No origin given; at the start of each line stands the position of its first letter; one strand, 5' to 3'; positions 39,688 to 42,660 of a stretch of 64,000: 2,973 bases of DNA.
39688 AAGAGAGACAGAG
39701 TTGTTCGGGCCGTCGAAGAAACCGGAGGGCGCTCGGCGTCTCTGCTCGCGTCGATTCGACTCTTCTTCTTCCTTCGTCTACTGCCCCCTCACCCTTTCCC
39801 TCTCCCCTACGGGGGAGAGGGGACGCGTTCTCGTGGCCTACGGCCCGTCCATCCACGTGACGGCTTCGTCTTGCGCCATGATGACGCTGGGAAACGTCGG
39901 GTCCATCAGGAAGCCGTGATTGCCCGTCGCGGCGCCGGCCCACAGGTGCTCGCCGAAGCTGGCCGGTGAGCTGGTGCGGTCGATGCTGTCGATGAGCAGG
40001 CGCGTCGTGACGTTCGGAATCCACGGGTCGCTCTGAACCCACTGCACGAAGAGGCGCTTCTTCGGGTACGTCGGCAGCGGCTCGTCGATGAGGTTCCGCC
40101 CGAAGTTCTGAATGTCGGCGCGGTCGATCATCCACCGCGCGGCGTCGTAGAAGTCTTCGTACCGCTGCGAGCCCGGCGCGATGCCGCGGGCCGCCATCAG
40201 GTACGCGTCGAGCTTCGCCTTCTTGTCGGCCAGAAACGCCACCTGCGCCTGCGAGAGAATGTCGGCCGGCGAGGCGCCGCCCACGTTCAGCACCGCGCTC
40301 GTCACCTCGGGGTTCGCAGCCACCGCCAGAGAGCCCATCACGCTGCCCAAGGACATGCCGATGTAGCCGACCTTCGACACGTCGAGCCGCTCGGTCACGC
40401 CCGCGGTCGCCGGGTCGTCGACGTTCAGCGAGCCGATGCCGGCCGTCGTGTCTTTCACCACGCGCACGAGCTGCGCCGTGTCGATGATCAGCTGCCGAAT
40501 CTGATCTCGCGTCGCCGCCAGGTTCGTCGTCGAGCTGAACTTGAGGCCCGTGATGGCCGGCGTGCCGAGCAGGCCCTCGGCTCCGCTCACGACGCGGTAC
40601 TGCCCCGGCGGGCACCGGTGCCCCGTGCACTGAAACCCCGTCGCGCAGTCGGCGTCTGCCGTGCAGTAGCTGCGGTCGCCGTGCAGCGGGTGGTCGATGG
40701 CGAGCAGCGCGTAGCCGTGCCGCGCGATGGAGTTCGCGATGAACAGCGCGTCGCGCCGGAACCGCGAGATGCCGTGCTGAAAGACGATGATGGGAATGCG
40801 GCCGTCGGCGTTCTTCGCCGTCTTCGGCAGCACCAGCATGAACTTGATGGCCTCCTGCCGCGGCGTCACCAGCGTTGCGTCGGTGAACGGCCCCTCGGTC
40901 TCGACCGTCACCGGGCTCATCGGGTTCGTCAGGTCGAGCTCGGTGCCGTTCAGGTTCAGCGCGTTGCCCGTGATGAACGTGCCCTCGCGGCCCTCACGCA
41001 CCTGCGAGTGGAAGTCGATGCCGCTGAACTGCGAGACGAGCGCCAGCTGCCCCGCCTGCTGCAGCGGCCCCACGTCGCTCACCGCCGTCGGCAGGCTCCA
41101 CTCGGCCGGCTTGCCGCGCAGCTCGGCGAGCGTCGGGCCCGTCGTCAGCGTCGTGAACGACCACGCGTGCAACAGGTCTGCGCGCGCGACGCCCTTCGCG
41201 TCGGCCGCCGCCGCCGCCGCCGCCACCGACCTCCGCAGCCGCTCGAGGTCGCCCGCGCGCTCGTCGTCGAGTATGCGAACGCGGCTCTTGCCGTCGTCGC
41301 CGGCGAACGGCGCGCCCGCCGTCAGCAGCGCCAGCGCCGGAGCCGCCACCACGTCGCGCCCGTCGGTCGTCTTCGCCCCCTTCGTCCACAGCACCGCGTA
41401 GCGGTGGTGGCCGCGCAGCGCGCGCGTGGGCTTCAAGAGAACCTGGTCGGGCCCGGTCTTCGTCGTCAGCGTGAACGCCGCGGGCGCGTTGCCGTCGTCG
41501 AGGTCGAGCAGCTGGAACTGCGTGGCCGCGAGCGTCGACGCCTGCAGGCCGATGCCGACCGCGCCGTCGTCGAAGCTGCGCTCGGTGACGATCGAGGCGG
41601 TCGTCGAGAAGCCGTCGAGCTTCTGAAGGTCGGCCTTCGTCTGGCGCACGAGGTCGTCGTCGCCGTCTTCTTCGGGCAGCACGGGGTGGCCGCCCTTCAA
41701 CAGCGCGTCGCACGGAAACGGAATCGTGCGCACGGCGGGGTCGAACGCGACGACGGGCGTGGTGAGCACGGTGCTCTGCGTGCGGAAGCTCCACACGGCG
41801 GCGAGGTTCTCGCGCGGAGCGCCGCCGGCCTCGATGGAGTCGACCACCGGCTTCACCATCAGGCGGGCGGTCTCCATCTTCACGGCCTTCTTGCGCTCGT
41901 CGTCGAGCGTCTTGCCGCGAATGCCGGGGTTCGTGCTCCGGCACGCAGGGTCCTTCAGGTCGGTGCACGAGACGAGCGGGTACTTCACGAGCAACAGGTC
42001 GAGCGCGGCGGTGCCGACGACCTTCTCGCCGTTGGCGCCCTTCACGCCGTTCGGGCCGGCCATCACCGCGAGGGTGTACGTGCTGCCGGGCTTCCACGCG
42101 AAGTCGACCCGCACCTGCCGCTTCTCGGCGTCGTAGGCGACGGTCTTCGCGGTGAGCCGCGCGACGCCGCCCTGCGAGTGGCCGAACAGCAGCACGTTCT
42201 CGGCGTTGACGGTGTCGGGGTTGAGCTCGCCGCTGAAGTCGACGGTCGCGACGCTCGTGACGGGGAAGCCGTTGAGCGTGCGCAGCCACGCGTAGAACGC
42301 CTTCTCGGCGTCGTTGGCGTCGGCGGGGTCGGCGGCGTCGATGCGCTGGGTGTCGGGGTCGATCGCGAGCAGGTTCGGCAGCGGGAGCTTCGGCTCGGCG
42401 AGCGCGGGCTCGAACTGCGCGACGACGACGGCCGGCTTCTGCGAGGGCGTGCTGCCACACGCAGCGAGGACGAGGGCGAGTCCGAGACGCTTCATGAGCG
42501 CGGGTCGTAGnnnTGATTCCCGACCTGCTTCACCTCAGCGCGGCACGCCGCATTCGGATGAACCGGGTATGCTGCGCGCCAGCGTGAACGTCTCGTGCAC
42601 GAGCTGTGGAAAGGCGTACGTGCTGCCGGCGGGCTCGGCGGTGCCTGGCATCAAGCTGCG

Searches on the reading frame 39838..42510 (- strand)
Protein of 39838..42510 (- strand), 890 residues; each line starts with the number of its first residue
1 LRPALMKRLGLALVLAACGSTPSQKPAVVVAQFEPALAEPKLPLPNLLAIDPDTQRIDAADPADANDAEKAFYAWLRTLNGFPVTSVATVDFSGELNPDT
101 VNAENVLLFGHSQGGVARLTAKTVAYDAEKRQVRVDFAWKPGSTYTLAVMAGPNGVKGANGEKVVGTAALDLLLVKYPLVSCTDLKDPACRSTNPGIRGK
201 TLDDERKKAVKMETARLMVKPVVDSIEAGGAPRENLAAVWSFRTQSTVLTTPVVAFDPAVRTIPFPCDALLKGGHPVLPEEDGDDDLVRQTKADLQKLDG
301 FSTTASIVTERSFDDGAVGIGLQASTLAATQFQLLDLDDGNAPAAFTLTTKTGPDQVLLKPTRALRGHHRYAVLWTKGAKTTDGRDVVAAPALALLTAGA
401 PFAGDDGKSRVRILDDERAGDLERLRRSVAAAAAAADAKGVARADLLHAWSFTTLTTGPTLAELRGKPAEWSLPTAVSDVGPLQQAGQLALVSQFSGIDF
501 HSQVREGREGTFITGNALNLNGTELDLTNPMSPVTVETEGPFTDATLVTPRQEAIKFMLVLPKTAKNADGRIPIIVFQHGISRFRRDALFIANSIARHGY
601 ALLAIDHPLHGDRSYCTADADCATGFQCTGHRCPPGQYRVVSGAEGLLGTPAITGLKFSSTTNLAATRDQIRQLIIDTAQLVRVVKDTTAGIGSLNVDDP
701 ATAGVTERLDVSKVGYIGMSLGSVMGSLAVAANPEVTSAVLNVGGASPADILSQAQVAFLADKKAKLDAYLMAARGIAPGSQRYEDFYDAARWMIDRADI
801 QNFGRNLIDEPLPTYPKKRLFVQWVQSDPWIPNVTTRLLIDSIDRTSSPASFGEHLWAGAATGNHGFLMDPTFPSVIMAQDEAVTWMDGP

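Call 72: search_protein_families(library=pfam, proteins=[window:39838-42510:-], max_evalue=0.0001)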
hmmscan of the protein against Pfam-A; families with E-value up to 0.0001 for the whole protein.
window:39838-42510:- (890 aa): 2 families
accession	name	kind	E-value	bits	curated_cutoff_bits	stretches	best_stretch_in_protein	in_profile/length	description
PF13205.12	Big_5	-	2e-07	32.1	23.6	0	81-163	18-94/105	Bacterial Ig-like domain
PF03403.19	PAF-AH_p_II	-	5.9e-05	22.2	20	0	569-722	97-231/372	Platelet-activating factor acetylhydrolase, isoform II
